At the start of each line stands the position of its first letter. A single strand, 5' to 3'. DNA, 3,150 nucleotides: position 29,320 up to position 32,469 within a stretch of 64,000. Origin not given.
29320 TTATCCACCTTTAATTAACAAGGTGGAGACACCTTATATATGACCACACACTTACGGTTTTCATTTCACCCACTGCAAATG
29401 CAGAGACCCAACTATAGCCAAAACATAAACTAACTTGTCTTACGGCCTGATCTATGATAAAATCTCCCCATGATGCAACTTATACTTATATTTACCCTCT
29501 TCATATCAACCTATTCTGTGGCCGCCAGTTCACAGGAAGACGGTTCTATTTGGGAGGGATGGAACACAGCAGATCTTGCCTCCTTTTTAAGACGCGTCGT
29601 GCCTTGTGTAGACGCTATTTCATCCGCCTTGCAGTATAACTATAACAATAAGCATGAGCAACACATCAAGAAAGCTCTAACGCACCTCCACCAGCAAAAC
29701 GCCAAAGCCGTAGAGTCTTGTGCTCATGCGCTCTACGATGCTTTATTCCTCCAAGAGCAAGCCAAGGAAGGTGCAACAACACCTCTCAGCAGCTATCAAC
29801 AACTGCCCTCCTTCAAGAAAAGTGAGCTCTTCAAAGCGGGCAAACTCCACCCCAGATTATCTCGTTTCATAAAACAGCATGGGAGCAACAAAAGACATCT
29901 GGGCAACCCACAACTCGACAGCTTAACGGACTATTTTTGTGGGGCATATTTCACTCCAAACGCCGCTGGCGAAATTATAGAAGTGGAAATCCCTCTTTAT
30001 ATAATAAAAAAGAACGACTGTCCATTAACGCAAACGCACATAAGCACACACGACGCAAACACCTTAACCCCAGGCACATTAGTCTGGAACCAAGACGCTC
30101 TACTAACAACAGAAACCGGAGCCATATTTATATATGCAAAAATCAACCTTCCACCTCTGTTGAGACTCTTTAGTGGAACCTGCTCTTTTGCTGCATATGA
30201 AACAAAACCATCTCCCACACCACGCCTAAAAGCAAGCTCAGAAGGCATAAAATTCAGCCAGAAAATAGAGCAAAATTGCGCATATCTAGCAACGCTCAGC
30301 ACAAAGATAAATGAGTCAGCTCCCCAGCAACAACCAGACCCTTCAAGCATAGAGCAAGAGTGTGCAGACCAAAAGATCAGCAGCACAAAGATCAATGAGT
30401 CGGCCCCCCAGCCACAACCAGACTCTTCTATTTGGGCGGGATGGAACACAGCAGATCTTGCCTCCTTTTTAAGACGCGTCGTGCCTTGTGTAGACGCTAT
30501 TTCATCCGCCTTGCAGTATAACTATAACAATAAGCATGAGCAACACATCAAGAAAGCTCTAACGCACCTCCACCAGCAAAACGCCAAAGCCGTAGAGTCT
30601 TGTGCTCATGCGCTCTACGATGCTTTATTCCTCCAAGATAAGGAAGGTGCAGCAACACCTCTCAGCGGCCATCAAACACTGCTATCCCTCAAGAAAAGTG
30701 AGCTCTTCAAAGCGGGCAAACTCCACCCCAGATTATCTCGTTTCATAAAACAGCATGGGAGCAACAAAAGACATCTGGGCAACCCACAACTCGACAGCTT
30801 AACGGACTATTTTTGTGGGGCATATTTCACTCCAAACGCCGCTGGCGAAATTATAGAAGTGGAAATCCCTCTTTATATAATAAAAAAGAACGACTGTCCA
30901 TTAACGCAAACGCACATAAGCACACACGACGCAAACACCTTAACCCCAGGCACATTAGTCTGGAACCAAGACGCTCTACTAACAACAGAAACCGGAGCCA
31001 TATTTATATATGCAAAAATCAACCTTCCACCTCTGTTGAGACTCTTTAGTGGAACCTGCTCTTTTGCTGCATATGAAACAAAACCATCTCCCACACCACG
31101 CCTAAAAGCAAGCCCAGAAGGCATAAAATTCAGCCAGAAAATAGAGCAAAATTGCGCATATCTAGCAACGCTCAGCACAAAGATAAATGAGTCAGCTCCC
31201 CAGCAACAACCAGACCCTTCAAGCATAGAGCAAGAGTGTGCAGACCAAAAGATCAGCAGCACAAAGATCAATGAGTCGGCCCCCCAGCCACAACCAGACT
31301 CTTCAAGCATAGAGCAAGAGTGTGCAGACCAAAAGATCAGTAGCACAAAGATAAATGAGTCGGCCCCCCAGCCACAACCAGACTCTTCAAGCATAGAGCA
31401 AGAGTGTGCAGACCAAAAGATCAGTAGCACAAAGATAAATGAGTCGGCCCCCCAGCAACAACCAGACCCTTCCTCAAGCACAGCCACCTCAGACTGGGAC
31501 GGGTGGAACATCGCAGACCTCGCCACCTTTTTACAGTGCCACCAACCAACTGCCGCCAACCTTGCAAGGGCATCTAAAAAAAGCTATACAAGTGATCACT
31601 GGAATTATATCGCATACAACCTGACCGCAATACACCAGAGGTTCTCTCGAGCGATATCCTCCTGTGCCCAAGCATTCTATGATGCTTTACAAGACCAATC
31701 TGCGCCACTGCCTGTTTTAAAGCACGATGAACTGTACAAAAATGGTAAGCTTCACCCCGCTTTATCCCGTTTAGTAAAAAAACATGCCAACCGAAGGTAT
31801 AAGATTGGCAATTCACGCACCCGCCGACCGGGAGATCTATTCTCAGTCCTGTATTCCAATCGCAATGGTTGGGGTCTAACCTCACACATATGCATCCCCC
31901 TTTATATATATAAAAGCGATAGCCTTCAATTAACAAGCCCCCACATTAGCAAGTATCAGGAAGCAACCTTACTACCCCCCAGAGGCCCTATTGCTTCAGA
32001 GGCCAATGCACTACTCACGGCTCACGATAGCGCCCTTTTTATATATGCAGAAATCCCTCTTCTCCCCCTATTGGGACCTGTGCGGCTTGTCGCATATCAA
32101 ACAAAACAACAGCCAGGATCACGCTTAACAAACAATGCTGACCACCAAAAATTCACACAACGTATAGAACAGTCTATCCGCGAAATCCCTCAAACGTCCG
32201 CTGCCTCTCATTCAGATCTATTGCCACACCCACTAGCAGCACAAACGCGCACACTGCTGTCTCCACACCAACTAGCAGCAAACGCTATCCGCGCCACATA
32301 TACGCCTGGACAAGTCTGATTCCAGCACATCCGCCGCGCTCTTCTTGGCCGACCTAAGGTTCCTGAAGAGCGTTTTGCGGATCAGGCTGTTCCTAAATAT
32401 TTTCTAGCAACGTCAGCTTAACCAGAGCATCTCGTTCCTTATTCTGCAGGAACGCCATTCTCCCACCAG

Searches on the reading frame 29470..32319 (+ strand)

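Call 19: search_protein_families(library=pfam, max_evalue=0.001, proteins=[window:29470-32319:+])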
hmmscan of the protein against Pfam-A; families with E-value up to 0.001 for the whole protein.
window:29470-32319:+ (949 aa): 2 families
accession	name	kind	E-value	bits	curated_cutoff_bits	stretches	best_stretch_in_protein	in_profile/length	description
PF06313.16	ACP53EA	-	2.4e-05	24.9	25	0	36-84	14-65/90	Drosophila ACP53EA protein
PF11654.13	NCE101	-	0.001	19.2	24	0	521-539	9-27/45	Non-classical export protein 1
